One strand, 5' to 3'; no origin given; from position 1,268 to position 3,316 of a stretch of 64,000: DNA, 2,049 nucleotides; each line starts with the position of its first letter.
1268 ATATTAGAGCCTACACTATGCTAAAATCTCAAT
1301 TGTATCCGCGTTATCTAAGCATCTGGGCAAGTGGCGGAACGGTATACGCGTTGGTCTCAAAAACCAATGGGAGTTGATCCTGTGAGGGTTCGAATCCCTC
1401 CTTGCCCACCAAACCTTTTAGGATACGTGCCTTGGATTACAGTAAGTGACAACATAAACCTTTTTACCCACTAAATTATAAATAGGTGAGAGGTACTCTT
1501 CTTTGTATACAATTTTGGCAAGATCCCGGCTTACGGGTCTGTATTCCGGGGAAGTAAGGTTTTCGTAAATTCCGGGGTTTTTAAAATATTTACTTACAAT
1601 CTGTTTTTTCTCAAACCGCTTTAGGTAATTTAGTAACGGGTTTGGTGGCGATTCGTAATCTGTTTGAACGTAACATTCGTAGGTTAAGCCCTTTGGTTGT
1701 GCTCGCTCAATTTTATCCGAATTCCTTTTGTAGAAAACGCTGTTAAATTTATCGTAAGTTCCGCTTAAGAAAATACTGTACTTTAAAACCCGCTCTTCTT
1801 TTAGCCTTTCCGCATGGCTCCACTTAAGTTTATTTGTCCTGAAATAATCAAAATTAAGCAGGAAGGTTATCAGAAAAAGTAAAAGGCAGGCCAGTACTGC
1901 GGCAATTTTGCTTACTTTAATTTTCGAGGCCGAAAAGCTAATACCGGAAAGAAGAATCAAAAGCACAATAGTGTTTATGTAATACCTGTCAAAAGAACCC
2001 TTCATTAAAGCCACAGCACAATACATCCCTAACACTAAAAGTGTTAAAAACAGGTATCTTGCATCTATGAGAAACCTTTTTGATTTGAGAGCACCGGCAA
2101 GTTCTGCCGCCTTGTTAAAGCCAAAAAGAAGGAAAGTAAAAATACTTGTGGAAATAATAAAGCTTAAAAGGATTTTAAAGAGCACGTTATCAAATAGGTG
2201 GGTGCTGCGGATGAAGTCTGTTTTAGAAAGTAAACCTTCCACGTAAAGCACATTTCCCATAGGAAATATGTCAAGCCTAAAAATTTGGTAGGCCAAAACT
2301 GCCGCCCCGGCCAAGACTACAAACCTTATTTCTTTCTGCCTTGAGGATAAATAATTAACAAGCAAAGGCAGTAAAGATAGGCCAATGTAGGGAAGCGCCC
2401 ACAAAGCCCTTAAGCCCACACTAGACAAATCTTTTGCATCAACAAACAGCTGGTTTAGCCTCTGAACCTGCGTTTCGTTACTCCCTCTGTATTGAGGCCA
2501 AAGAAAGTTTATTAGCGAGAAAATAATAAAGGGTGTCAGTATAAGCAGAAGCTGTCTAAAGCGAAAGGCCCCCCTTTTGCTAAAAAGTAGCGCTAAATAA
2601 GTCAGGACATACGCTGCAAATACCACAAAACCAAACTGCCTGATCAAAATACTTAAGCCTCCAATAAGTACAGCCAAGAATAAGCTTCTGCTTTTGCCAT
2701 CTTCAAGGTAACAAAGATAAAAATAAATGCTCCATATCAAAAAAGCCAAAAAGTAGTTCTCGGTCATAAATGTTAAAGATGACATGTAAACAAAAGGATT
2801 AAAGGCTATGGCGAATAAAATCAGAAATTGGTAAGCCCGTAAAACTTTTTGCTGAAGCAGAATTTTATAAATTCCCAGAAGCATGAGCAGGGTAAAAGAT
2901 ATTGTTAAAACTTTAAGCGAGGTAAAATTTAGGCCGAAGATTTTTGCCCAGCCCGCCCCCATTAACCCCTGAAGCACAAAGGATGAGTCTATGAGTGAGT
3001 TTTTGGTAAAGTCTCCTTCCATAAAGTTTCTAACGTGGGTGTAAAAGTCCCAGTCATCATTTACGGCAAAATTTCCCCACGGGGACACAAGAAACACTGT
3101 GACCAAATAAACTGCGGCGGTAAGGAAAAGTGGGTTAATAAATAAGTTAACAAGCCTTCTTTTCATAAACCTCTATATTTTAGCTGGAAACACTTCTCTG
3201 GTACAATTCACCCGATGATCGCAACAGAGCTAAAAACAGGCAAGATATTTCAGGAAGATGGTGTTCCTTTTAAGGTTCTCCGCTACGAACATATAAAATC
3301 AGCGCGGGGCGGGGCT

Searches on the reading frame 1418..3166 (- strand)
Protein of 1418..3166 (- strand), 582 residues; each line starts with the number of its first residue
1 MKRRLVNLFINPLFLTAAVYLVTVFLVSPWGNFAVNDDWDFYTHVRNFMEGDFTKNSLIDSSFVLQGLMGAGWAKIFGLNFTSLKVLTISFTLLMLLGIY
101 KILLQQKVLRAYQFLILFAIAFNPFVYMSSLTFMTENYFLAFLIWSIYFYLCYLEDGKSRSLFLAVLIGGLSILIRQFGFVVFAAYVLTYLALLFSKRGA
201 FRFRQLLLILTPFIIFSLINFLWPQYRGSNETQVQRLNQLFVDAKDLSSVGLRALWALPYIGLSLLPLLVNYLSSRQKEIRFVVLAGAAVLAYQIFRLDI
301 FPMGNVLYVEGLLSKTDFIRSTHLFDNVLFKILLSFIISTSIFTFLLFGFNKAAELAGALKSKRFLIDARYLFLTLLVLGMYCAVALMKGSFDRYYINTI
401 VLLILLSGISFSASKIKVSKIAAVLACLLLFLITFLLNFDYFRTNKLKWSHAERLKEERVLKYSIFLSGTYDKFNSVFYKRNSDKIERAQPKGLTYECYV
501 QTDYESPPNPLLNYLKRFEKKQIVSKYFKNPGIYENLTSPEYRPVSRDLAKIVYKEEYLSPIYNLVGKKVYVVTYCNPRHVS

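Call 74: search_protein_families(library=pfam, proteins=[window:1418-3166:-], max_evalue=0.00001)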
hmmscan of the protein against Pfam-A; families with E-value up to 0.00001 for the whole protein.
window:1418-3166:- (582 aa): 1 family
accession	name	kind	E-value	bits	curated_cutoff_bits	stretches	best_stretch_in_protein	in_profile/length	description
PF13231.12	PMT_2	-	1.2e-07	32.5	26.1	1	71-219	11-154/160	Dolichyl-phosphate-mannose-protein mannosyltransferase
